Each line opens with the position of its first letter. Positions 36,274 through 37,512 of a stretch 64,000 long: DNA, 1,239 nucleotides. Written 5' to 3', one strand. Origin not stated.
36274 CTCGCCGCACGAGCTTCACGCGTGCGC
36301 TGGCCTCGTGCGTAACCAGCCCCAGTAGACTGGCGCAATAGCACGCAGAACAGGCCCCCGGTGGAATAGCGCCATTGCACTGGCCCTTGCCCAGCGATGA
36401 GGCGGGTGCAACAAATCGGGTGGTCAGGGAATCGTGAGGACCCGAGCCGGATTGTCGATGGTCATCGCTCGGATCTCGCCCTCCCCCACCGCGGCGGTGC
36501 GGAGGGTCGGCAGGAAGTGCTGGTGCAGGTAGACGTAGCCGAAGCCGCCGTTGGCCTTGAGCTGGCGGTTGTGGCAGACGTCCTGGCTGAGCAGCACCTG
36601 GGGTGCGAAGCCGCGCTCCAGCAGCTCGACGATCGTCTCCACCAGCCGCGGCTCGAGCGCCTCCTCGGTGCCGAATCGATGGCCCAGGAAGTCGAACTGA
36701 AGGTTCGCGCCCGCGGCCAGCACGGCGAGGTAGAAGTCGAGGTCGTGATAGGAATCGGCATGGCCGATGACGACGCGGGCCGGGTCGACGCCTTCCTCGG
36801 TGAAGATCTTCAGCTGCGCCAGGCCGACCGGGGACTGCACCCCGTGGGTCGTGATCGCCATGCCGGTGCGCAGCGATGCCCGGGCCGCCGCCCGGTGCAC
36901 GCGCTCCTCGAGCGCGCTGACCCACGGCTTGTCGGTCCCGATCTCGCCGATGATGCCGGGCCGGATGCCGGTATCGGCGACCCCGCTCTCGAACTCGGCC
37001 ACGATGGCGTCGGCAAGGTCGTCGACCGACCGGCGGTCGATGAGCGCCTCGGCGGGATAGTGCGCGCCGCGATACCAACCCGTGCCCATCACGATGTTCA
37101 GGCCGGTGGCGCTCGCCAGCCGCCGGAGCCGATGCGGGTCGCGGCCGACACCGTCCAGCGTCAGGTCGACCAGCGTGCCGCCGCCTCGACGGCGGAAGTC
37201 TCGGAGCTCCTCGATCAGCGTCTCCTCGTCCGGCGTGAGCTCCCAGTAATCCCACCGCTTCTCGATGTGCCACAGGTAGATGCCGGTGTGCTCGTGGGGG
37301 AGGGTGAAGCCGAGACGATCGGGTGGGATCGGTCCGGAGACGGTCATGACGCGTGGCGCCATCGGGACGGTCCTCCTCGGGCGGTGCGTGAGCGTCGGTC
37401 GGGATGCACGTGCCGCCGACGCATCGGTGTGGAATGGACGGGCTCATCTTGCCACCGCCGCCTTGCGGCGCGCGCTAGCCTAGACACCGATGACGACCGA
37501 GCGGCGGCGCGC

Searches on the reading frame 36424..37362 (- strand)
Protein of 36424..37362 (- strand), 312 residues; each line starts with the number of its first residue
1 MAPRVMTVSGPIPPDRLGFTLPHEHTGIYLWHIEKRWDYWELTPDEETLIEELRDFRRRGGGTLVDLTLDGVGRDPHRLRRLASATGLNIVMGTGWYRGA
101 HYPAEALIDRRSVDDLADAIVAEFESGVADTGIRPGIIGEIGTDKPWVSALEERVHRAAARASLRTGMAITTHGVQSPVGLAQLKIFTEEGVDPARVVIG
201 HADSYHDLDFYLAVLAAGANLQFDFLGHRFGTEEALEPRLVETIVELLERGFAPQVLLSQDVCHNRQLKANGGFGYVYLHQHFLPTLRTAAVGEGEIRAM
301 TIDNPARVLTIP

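Call 6: search_protein_families(library=pfam, proteins=[window:36424-37362:-])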
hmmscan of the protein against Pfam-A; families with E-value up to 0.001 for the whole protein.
window:36424-37362:- (312 aa): 1 family
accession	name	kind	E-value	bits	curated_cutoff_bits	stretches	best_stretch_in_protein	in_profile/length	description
PF02126.24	PTE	-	3.1e-69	234.1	22.4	1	14-310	3-298/298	Phosphotriesterase family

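Call 66: search_protein_families(library=padloc, proteins=[window:36424-37362:-], max_evalue=0.01)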
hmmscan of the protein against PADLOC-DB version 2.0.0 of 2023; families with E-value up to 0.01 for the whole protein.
window:36424-37362:- (312 aa): 0 families

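Call 67: search_protein_families(library=ncbifam, proteins=[window:36424-37362:-], max_evalue=0.001)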
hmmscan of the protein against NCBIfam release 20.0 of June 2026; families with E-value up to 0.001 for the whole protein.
window:36424-37362:- (312 aa): 3 families
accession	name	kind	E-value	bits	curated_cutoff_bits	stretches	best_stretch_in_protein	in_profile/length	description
NF007373.0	PRK09875.1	equivalog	1.6e-56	192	486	1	15-308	4-290/292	phosphotriesterase-related protein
NF041153.1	organophos_OPH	equivalog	3e-32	112.1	500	1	4-233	36-263/365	organophosphate hydrolase OPH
NF045706.1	PhFuoseLconase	equivalog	6.6e-24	84.6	630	1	5-310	5-325/332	phospho-furanose lactonase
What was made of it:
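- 36424..37362 (-): Upstream gene: phosphotriesterase-family (PTE) protein, 312 aa. Call 6 (Pfam PF02126, 3e-69); call 67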
